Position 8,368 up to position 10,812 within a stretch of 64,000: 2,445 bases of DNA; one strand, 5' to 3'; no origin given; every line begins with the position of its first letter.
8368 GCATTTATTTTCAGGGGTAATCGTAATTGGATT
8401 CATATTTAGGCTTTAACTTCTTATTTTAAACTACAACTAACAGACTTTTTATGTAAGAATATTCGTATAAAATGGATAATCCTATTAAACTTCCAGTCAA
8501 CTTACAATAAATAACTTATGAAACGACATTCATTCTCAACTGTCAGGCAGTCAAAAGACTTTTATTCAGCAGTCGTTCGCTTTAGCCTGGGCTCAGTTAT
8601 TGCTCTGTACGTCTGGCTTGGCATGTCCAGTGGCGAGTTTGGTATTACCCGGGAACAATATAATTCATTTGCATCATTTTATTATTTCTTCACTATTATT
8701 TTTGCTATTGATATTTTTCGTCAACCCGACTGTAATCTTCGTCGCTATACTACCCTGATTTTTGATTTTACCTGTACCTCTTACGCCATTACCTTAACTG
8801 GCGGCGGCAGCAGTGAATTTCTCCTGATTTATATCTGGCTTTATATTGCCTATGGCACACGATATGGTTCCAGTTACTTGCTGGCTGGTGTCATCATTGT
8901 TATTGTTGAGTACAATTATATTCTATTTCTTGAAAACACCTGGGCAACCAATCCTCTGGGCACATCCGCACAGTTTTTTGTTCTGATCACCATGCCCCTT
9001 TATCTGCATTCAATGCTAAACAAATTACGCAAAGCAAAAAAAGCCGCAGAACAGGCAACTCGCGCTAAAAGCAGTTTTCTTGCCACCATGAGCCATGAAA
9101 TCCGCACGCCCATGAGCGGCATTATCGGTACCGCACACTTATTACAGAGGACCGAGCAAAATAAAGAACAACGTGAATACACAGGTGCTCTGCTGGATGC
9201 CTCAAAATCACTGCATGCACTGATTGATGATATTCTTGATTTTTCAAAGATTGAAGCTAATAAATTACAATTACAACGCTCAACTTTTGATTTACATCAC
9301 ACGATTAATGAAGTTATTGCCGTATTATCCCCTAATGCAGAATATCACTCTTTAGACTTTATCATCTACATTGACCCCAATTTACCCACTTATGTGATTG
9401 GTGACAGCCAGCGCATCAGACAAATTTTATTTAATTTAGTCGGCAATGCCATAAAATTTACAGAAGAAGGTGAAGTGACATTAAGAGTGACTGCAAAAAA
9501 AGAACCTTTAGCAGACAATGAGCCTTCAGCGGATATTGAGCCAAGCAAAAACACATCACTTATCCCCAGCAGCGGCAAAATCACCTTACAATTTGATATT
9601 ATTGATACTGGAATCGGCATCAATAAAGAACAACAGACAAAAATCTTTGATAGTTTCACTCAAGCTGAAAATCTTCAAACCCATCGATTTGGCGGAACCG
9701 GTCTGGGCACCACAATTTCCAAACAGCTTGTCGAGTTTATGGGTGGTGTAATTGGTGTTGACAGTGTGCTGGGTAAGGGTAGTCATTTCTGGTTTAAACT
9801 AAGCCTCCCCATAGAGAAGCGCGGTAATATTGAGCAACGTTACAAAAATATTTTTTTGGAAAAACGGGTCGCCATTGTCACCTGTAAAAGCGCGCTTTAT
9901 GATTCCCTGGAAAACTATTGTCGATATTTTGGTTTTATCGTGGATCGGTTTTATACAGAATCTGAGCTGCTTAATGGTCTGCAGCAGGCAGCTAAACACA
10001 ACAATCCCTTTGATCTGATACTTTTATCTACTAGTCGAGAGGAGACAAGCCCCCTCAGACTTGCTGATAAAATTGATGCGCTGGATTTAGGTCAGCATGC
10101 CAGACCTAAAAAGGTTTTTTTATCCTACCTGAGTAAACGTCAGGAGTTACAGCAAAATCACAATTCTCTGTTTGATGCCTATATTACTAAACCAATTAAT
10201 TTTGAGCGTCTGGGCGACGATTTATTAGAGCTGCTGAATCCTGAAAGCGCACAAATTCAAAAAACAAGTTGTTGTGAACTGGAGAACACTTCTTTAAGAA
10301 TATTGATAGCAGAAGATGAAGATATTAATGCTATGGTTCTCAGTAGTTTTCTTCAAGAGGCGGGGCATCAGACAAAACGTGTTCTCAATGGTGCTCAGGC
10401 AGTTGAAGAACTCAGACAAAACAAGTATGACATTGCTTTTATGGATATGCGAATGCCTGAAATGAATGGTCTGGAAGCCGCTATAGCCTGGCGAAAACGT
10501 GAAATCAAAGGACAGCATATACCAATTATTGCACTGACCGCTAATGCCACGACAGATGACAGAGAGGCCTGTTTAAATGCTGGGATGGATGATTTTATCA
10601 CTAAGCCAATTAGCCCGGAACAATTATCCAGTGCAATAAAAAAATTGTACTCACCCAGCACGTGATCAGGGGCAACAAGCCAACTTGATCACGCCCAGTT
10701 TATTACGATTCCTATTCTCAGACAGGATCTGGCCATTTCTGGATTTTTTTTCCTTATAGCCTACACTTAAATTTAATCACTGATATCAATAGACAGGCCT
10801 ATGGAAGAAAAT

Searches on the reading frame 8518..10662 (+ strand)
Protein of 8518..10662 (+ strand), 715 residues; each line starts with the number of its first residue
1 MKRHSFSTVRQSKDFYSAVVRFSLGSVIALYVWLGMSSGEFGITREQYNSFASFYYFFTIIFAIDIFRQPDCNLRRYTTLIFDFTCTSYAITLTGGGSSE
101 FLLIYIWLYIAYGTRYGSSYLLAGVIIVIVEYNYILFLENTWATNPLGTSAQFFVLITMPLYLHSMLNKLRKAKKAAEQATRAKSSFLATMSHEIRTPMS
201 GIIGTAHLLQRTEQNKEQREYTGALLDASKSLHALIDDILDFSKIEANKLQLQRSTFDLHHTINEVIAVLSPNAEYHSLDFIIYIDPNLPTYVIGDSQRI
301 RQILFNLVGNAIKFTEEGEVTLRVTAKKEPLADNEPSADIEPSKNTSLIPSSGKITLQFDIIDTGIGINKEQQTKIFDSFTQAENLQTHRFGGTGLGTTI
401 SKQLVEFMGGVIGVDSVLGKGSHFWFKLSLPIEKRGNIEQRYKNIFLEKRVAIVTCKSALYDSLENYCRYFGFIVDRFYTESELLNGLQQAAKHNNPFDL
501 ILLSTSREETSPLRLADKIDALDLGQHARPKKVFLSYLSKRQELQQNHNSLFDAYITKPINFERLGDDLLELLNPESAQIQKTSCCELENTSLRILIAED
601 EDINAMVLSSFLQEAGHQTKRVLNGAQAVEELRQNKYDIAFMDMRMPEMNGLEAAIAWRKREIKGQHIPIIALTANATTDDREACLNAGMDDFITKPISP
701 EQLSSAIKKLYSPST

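Call 79: search_protein_families(library=pfam, proteins=[window:8518-10662:+], max_evalue=0.0001)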
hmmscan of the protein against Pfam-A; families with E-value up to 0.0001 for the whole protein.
window:8518-10662:+ (715 aa): 3 families
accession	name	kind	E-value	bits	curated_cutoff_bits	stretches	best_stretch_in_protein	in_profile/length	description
PF00072.30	Response_reg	-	6.9e-32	110.4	30.2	1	595-708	1-111/111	Response regulator receiver domain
PF02518.31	HATPase_c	-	3.6e-23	82.6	26.4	1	295-431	1-110/111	Histidine kinase-, DNA gyrase B-, and HSP90-like ATPase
PF00512.31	HisKA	-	7.2e-22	77.7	26.9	1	183-247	1-65/66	His Kinase A (phospho-acceptor) domain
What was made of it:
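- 9502..9556 (+): Three units (KEPLAD NEPSAD IEPSKN) in a loop of the HATPase_c domain of a hybrid histidine kinase (8518-10665), in the same reading frame of the unit. The domain spans 137 aa for 110 profile positions (call 79).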
